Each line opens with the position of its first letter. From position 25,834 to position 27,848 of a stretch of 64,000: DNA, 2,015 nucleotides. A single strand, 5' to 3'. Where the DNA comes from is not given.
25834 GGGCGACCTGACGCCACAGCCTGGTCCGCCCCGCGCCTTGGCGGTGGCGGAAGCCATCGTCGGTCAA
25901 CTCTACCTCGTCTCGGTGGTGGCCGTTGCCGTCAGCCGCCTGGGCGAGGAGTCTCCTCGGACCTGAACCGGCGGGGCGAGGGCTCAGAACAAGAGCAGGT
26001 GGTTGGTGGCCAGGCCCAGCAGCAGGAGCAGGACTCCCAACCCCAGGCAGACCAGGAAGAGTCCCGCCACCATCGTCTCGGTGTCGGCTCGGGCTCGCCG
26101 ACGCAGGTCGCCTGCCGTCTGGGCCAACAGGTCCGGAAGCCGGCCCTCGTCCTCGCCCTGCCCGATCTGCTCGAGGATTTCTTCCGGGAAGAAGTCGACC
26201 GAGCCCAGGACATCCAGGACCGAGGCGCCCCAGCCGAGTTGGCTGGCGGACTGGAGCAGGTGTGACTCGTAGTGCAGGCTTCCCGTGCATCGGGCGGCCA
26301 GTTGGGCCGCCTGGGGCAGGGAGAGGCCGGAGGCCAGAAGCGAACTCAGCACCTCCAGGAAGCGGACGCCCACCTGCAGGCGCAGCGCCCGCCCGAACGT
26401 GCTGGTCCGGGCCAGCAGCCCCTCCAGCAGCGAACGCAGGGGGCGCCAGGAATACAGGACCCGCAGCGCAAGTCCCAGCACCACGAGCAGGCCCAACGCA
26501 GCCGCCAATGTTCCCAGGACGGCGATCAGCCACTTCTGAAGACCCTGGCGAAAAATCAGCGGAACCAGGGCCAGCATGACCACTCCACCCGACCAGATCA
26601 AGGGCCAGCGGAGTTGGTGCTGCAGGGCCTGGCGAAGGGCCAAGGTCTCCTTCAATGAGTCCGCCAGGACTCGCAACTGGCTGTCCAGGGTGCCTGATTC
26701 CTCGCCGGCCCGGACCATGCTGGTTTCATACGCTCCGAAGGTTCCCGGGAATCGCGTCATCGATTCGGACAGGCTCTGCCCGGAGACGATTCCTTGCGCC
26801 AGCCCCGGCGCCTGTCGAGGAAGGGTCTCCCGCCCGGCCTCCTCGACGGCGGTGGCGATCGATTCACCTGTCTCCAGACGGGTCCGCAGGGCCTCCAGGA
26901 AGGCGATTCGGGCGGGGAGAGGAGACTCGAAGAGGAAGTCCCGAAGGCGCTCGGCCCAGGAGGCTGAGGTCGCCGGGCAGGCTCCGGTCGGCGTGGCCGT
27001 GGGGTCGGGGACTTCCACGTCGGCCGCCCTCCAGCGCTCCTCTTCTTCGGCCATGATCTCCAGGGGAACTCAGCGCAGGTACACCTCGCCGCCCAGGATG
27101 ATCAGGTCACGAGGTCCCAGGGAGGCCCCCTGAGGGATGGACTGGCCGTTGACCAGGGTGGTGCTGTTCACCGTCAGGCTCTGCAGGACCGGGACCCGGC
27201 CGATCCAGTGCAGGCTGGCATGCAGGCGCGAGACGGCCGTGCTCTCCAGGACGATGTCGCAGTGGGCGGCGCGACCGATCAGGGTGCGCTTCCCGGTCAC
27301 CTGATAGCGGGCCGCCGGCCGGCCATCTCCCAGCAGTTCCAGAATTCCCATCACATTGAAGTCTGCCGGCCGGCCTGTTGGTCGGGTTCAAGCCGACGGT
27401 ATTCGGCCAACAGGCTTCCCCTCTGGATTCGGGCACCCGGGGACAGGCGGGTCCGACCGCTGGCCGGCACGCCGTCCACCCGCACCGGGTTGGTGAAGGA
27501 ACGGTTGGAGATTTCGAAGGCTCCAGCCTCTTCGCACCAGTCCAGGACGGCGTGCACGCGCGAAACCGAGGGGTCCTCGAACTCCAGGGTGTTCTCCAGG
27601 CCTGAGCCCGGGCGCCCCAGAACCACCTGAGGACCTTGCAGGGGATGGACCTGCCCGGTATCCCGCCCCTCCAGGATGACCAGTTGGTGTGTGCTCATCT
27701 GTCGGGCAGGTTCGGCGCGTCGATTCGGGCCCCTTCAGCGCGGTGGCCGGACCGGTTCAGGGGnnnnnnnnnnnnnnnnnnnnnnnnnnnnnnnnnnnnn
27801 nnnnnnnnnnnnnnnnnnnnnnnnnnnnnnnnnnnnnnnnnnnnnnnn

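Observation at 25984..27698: Two tandem single-FHA-domain proteins translationally coupled upstream of a short PilC/GspF-like platform protein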

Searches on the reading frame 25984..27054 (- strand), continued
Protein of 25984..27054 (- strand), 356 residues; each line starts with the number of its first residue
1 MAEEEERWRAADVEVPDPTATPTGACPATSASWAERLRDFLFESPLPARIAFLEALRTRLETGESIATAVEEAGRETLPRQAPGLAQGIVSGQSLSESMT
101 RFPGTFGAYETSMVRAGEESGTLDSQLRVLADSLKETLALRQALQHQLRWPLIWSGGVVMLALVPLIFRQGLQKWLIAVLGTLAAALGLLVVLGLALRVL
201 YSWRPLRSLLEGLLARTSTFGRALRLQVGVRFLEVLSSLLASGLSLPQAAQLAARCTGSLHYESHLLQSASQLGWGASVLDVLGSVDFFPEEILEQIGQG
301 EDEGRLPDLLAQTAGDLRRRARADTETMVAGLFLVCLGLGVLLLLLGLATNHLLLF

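Call 67: fold_search(model_id=the predicted structure, library=pdb)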
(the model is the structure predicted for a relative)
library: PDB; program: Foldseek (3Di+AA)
matches with E <= 10: 283; with E <= 0.001: 97
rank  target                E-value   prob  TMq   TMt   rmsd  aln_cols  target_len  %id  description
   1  3jc8_Ca               2.5e-09  1.00  0.27  0.43  10.7       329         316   16  Architectural model of the type IVa pilus machine in a piliated state (released 2016-03-16)
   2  8p5x_G                3.3e-06  1.00  0.16  0.83   1.8       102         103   26  Single particle cryo-EM structure of the complex between Corynebacterium glutamicum homohexameric 2-oxoglutarate dehyd (released 2023-08-16)
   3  6i2q_B                4.4e-06  1.00  0.16  0.88   1.7        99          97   24  Crystal structure of the wild-type SucA domain of Mycobacterium smegmatis KGD (alpha-ketoglutarate decarboxylase), in  (released 2019-05-22)
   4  7rj3_A                4.9e-06  1.00  0.16  0.81   1.7        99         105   22  Crystal Structure of the Forkhead Associated (FHA) Domain of the Glycogen Accumulation Regulator (GarA) from Mycobacte (released 2021-07-28)
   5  4d9v_B                5.4e-06  1.00  0.16  0.72   2.9       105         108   24  Structure of the Type III Secretion System Protein (released 2012-09-26)
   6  6i2p_E                5.6e-06  1.00  0.16  0.81   2.0       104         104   22  Crystal structure of the Mycobacterium tuberculosis PknB kinase domain (L33E mutant) in complex with its substrate Gar (released 2019-05-22)
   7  7rj3_C                6.2e-06  1.00  0.16  0.86   1.8       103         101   22  Crystal Structure of the Forkhead Associated (FHA) Domain of the Glycogen Accumulation Regulator (GarA) from Mycobacte (released 2021-07-28)
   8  4qcj                  6.5e-06  1.00  0.16  0.83   1.7        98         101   28  Crystal Structure of OdhI from Corynebacterium glutamicum (released 2014-07-02)
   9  6i2p_D                7.2e-06  1.00  0.16  0.75   2.0       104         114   22  Crystal structure of the Mycobacterium tuberculosis PknB kinase domain (L33E mutant) in complex with its substrate Gar (released 2019-05-22)
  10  6i2r_B                7.6e-06  1.00  0.16  0.89   1.7        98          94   24  Crystal structure of the SucA domain of Mycobacterium smegmatis KGD (alpha-ketoglutarate decarboxylase), mutant R802A, (released 2019-05-22)
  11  2kb3_MODEL_1_A        9.2e-06  1.00  0.16  0.57   2.9       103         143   25  NMR Structure of the phosphorylated form of OdhI, pOdhI. (released 2009-05-05)
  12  8p5r_G                1.0e-05  1.00  0.16  0.85   1.7       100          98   24  Crystal structure of full-length, homohexameric 2-oxoglutarate dehydrogenase KGD from Mycobacterium smegmatis in compl (released 2023-08-16)
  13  4a0e_A                1.1e-05  1.00  0.15  0.72   3.0       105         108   24  Crystal structure of the cytoplasmic N-terminal domain of Yersinia pestis YscD (released 2012-02-29)
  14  4jon_E                1.3e-05  1.00  0.16  0.66   5.6       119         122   19  Crystal structure of a centrosomal protein 170kDa, transcript variant beta (CEP170) from Homo sapiens at 2.15 A resolu (released 2013-04-17)
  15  8p5r_H                1.4e-05  1.00  0.16  0.86   2.1        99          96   25  Crystal structure of full-length, homohexameric 2-oxoglutarate dehydrogenase KGD from Mycobacterium smegmatis in compl (released 2023-08-16)
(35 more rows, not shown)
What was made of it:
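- On FHA domain (PF00498): The modelled FHA1 of the orthologue matches GarA, OdhI and FhaA folds (call 67).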

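Call 68: find_encoding_contigs(protein=P0060, flank=6000, max_places=2)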
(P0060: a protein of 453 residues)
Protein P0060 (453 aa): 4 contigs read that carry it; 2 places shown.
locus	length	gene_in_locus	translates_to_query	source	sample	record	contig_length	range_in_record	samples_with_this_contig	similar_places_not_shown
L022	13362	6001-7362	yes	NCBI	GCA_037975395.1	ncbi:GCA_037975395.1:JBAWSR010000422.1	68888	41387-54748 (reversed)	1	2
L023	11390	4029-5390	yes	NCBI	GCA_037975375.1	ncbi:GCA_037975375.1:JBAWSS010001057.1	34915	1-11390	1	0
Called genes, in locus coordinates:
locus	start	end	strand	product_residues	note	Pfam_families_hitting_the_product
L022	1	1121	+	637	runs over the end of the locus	PF05226:CHASE2, PF00211:Guanylate_cyc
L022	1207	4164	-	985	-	PF12770:CHAT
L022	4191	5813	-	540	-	PF12679:ABC2_membrane_2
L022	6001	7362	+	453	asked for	PF00482:T2SSF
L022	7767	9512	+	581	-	PF09852:DUF2079, PF13432:TPR_16 (weak)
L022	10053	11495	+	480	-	-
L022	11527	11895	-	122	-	PF02979:NHase_alpha (faint)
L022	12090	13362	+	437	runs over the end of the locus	PF13354:Beta-lactamase2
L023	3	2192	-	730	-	?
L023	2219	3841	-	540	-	PF12679:ABC2_membrane_2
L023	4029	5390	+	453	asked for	PF00482:T2SSF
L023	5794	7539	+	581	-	PF09852:DUF2079, PF13432:TPR_16 (weak)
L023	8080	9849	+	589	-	-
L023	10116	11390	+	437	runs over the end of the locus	PF13354:Beta-lactamase2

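Call 69: find_encoding_contigs(protein=P0207, flank=6000, max_places=2)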
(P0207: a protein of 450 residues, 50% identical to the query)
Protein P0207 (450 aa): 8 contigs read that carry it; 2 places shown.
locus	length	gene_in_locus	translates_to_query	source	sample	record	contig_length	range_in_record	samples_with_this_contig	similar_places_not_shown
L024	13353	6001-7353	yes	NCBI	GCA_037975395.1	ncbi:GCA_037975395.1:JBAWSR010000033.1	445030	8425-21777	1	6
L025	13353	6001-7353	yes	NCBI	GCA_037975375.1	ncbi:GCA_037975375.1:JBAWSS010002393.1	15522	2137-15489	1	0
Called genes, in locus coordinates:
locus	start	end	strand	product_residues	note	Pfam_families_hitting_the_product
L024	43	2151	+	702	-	-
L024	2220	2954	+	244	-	PF08889:WbqC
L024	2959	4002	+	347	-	PF01073:3Beta_HSD, PF01370:Epimerase, PF02719:Polysacc_synt_2, PF04321:RmlD_sub_bind (weak), PF07993:NAD_binding_4, PF16363:GDP_Man_Dehyd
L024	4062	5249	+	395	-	PF00155:Aminotran_1_2 (weak), PF01041:DegT_DnrJ_EryC1, PF01053:Cys_Met_Meta_PP (weak)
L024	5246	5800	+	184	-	-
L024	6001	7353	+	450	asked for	PF00482:T2SSF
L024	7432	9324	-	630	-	PF08439:Peptidase_M3_N, PF01432:Peptidase_M3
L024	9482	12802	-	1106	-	PF00873:ACR_tran, PF03176:MMPL, PF02355:SecD_SecF_C (faint)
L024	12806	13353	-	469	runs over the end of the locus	PF25919:BSH_CusB (faint), PF25917:BSH_RND, PF25885:HH_EMRA (faint), PF25876:HH_MFP_RND, PF25944:Beta-barrel_RND, PF25967:RND-MFP_C, PF25989:YknX_C (weak)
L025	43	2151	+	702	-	-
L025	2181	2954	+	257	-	PF08889:WbqC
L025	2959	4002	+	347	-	PF01073:3Beta_HSD, PF01370:Epimerase, PF02719:Polysacc_synt_2, PF04321:RmlD_sub_bind (weak), PF07993:NAD_binding_4, PF16363:GDP_Man_Dehyd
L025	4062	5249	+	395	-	PF00155:Aminotran_1_2 (weak), PF01041:DegT_DnrJ_EryC1, PF01053:Cys_Met_Meta_PP (weak)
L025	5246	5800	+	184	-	-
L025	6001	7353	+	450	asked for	PF00482:T2SSF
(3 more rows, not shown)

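Call 74: find_encoding_contigs(protein=P0224, flank=10000, max_places=1)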
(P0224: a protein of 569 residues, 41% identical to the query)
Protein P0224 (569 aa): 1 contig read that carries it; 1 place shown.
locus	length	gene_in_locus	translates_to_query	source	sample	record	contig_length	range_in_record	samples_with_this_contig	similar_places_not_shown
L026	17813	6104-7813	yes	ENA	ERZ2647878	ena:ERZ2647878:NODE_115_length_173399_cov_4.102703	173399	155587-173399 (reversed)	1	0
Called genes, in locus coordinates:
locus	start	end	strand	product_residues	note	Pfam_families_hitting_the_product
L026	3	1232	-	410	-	?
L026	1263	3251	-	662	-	PF13426:PAS_9 (weak), PF02518:HATPase_c, PF00072:Response_reg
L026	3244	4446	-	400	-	PF08495:FIST, PF10442:FIST_C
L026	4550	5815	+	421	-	PF04607:RelA_SpoT (weak)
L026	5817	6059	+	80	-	-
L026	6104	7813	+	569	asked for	PF16697:Yop-YscD_cpl (weak), PF00498:FHA, PF00482:T2SSF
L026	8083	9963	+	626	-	PF00005:ABC_tran, PF02463:SMC_N (faint), PF13476:AAA_23 (faint), PF13555:AAA_29 (faint), PF13304:AAA_21 (faint), PF12848:ABC_tran_Xtn, PF00005:ABC_tran, PF16326:ABC_tran_CTD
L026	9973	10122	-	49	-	-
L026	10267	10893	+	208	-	-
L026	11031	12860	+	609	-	PF01590:GAF (weak), PF13185:GAF_2 (weak), PF01590:GAF, PF13185:GAF_2, PF13492:GAF_3, PF00990:GGDEF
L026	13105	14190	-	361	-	PF00515:TPR_1 (faint), PF07719:TPR_2 (faint), PF07721:TPR_4 (faint), PF09976:TPR_21 (faint), PF13432:TPR_16 (weak), PF13414:TPR_11 (weak), PF13432:TPR_16, PF14559:TPR_19 (weak), +10 more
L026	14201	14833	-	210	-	-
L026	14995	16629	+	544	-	PF05157:MshEN, PF01590:GAF, PF13185:GAF_2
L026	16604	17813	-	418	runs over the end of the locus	PF01590:GAF, PF13185:GAF_2, PF13492:GAF_3 (weak), PF13487:HD_5, PF01966:HD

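Call 75: find_encoding_contigs(protein=P0217, flank=10000, max_places=1)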
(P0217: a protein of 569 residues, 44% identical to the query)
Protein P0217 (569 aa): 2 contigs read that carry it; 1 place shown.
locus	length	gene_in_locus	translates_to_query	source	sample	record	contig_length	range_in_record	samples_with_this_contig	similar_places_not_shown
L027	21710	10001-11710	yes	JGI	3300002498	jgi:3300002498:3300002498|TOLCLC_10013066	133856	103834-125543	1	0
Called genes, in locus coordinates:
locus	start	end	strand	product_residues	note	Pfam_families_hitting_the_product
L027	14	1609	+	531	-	PF01268:FTHFS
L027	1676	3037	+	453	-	-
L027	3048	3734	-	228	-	PF04264:YceI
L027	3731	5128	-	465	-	-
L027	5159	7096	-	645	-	PF13426:PAS_9 (faint), PF02518:HATPase_c, PF00072:Response_reg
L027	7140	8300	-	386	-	PF08495:FIST, PF10442:FIST_C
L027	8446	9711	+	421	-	PF04607:RelA_SpoT (weak)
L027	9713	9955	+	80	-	-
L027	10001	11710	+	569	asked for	PF16697:Yop-YscD_cpl (weak), PF00498:FHA, PF00482:T2SSF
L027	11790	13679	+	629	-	PF00005:ABC_tran, PF13476:AAA_23 (faint), PF13555:AAA_29 (faint), PF13304:AAA_21 (faint), PF12848:ABC_tran_Xtn, PF00005:ABC_tran, PF16326:ABC_tran_CTD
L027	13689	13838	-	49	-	-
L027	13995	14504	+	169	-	-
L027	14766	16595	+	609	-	PF01590:GAF (weak), PF13185:GAF_2 (weak), PF01590:GAF, PF13185:GAF_2, PF13492:GAF_3, PF00990:GGDEF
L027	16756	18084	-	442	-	PF23914:TPR_CcmH_CycH (weak), PF14559:TPR_19, PF13371:TPR_9 (weak), PF13424:TPR_12 (weak), PF13428:TPR_14 (weak), PF13432:TPR_16, PF14559:TPR_19 (weak), PF13432:TPR_16 (weak), +16 more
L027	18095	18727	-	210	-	-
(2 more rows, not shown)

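Call 76: find_encoding_contigs(protein=P0220, flank=10000, max_places=1)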
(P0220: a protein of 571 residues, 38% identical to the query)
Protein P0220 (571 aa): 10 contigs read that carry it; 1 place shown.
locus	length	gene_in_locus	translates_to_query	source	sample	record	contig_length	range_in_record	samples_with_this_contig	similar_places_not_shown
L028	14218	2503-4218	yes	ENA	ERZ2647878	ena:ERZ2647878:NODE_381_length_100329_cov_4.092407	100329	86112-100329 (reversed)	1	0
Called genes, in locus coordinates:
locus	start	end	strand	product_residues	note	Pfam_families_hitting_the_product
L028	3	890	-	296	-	?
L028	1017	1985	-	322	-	PF00924:MS_channel_2nd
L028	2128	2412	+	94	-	-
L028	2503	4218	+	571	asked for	PF16697:Yop-YscD_cpl (weak), PF00498:FHA (weak), PF16697:Yop-YscD_cpl, PF00498:FHA, PF00482:T2SSF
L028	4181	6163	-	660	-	PF11028:TMEM260_N, PF28495:TMEM260_2 (weak), PF13371:TPR_9 (weak)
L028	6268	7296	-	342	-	PF13202:EF-hand_5 (faint), PF26745:SPM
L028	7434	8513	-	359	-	-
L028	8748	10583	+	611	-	PF00012:HSP70, PF06723:MreB_Mbl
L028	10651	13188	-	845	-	PF01564:Spermine_synth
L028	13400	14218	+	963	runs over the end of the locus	PF00690:Cation_ATPase_N, PF00122:E1-E2_ATPase, PF13246:Cation_ATPase, PF00702:Hydrolase, PF00689:Cation_ATPase_C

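Call 89: list_cluster_members(proteins=[P0073, P0069, P0088, P0057, P0218, P0007, P0004, P0060, P0104, P0170])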
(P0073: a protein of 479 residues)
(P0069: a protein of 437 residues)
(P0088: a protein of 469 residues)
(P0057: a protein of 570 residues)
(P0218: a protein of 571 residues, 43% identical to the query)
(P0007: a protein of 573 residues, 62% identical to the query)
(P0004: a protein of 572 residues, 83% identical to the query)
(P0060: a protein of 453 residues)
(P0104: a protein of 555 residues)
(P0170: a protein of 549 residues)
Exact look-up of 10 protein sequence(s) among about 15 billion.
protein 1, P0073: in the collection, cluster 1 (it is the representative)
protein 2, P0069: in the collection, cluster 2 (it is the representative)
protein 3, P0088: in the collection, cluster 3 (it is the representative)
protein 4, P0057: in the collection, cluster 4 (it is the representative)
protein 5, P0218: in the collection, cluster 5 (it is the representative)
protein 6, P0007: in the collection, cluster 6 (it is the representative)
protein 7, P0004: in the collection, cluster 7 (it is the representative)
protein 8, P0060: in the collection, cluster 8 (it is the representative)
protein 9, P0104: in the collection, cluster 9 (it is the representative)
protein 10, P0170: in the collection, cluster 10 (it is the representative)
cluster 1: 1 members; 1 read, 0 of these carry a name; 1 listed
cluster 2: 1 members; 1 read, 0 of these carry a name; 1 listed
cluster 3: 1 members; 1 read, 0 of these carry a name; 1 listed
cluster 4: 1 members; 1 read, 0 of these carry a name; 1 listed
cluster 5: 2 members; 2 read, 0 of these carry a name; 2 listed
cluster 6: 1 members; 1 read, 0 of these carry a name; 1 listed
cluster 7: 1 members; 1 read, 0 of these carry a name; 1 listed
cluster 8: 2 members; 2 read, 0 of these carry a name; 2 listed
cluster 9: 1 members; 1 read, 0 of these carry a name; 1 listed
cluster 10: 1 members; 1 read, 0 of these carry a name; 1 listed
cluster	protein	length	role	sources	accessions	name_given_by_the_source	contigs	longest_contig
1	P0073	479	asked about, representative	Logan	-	-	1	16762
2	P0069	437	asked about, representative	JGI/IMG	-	-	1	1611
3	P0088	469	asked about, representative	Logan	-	-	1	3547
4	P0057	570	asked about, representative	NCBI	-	-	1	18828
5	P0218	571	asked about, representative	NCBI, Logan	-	-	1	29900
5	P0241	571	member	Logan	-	-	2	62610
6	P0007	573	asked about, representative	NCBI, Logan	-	-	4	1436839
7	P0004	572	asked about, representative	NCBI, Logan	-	-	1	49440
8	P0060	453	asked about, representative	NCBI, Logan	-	-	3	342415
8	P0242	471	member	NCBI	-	-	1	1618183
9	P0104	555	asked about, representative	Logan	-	-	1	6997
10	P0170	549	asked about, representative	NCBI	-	-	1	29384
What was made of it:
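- Tried and rejected: Cluster look-up returned no source names or accessions (call 89).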

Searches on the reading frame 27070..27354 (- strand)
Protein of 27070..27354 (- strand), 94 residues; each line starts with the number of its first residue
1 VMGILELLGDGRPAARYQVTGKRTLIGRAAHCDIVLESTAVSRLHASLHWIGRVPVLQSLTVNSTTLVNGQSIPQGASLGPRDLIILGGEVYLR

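Call 3: search_protein_families(library=pfam, proteins=[window:27070-27354:-], max_evalue=0.01)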
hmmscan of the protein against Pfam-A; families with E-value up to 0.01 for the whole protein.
window:27070-27354:- (94 aa): 2 families
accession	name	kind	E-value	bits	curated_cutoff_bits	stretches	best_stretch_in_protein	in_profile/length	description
PF00498.31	FHA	-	9e-12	45.7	20.7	1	24-88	1-67/67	FHA domain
PF16697.10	Yop-YscD_cpl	-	8.8e-11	42.4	33.2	1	15-88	10-84/94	Inner membrane component of T3SS, cytoplasmic domain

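Call 9: search_protein_families(library=ncbifam, proteins=[window:27070-27354:-], max_evalue=0.01)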
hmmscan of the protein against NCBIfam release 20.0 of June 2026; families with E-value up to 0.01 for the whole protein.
window:27070-27354:- (94 aa): 4 families
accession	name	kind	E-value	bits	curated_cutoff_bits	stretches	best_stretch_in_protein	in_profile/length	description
NF049868.1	FhaB_Rv0019c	equivalog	1.5e-05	25.1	125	1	16-88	80-152/158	FHA domain-containing protein FhaB/FipA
TIGR02500.1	type_III_yscD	equivalog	0.0017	17.4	86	0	23-49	21-47/413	type III secretion system inner membrane ring subunit SctD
TIGR03354.1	VI_FHA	hypoth_equivalog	0.002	18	120.25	1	14-78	16-83/420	type VI secretion system-associated FHA domain protein TagH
NF041660.2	oxygluDhInhib_OdhI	equivalog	0.0035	17.2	200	1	15-69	49-103/130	oxoglutarate dehydrogenase inhibitor Odhl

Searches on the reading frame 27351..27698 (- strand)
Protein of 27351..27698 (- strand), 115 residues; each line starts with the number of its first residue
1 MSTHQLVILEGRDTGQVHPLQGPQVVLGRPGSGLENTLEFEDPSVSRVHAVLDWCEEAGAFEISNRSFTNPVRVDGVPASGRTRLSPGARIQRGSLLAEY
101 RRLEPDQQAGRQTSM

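Call 3: search_protein_families(library=pfam, proteins=[window:27351-27698:-], max_evalue=0.01)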
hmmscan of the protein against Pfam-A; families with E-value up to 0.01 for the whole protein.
window:27351-27698:- (115 aa): 2 families
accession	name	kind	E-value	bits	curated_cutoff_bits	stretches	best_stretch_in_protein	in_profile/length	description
PF00498.31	FHA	-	1.3e-08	35.6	20.7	1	26-92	2-65/67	FHA domain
PF16697.10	Yop-YscD_cpl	-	1.1e-07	32.5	33.2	1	8-96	2-86/94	Inner membrane component of T3SS, cytoplasmic domain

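Call 9: search_protein_families(library=ncbifam, proteins=[window:27351-27698:-], max_evalue=0.01)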
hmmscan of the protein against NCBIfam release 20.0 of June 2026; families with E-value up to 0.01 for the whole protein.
window:27351-27698:- (115 aa): 2 families
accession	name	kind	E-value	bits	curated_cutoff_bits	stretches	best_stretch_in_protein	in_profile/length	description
NF049868.1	FhaB_Rv0019c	equivalog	2.2e-05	24.6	125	1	3-94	66-152/158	FHA domain-containing protein FhaB/FipA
NF052573.1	HisKinEspAMyxo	equivalog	0.00022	19.4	1400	1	15-95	38-113/755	serine histidine kinase EspA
